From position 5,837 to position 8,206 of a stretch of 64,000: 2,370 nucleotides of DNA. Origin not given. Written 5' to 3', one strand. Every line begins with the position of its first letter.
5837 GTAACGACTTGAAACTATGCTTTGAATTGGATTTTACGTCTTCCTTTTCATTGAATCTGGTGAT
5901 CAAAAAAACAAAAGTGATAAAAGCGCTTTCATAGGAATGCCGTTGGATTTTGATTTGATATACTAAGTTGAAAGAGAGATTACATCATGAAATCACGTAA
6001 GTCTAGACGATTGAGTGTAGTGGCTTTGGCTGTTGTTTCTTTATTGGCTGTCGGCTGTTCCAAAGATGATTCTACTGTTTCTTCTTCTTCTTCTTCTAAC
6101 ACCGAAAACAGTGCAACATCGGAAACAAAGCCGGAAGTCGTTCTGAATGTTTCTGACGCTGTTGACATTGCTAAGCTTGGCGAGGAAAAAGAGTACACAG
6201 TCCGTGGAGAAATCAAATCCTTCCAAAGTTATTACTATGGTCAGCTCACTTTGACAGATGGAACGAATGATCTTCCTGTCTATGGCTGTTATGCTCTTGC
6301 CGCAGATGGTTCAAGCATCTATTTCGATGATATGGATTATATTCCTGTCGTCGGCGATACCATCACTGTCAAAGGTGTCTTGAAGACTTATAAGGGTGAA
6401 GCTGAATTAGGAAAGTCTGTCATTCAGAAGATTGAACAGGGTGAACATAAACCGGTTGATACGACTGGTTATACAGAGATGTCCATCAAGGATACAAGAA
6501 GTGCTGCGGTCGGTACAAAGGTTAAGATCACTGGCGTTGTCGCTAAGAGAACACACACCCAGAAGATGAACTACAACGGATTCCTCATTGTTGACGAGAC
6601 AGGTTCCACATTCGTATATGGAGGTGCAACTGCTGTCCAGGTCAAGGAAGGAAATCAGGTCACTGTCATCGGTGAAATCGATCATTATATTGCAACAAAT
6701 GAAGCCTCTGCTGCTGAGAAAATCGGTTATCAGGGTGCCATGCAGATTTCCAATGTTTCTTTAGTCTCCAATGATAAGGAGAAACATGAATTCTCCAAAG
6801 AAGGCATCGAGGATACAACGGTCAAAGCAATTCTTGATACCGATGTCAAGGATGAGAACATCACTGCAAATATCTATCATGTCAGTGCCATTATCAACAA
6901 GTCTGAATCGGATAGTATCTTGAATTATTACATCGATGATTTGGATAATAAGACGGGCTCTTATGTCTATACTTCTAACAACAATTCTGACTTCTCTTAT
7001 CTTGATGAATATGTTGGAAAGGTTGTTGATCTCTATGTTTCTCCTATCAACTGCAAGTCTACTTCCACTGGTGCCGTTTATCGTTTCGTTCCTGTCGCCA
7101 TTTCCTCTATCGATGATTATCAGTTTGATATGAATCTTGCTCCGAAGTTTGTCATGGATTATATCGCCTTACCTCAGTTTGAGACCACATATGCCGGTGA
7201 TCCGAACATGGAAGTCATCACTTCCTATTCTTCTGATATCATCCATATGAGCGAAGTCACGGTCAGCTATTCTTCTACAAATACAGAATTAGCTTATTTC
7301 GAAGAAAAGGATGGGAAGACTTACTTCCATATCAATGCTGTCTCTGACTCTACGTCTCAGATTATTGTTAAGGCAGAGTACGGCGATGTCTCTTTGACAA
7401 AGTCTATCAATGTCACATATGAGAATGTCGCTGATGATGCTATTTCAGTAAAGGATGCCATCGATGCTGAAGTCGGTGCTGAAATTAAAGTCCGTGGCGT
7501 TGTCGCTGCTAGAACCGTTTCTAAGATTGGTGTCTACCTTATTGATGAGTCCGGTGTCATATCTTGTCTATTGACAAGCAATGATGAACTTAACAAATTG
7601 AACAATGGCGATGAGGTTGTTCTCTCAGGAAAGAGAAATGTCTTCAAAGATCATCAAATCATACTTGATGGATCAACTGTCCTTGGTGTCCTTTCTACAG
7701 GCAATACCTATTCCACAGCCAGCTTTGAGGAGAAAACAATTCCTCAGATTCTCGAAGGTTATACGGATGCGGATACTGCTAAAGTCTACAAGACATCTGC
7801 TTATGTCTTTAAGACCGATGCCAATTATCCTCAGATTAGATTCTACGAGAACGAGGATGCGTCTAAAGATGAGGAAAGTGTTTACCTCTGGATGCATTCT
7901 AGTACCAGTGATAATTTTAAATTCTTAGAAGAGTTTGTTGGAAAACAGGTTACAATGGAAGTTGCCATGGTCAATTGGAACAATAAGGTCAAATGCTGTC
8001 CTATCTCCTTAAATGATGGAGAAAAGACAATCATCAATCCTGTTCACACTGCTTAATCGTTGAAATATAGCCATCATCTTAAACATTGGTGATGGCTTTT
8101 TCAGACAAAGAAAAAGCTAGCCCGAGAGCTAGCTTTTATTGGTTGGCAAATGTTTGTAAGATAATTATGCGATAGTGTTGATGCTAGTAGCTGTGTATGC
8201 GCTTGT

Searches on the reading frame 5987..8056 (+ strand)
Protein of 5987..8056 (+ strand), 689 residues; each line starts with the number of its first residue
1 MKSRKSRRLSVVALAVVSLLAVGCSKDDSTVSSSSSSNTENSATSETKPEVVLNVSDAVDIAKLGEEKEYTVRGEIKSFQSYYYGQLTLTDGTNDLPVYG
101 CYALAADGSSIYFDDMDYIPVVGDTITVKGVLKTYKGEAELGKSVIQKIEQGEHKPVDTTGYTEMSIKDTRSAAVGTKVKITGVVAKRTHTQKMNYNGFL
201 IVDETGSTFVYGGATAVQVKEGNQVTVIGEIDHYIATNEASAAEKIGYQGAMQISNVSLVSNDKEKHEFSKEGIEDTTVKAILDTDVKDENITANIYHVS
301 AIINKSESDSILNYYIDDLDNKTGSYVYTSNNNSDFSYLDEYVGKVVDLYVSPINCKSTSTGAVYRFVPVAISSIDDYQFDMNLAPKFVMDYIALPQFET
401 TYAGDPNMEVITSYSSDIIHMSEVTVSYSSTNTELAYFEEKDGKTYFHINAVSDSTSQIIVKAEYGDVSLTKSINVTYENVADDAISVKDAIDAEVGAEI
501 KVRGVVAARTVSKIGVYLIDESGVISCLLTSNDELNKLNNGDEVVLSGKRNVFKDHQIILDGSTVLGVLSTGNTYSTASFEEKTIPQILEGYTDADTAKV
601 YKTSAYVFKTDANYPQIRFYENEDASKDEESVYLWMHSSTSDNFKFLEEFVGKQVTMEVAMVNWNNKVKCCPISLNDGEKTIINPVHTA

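Call 61: search_protein_families(library=pfam, proteins=[window:5987-8056:+], max_evalue=0.00001)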
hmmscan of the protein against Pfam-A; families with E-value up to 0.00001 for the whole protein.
window:5987-8056:+ (689 aa): 1 family
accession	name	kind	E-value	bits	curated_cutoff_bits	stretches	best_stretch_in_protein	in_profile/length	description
PF13742.12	tRNA_anti_2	-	3.1e-06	27.8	27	0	487-555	9-83/95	OB-fold nucleic acid binding domain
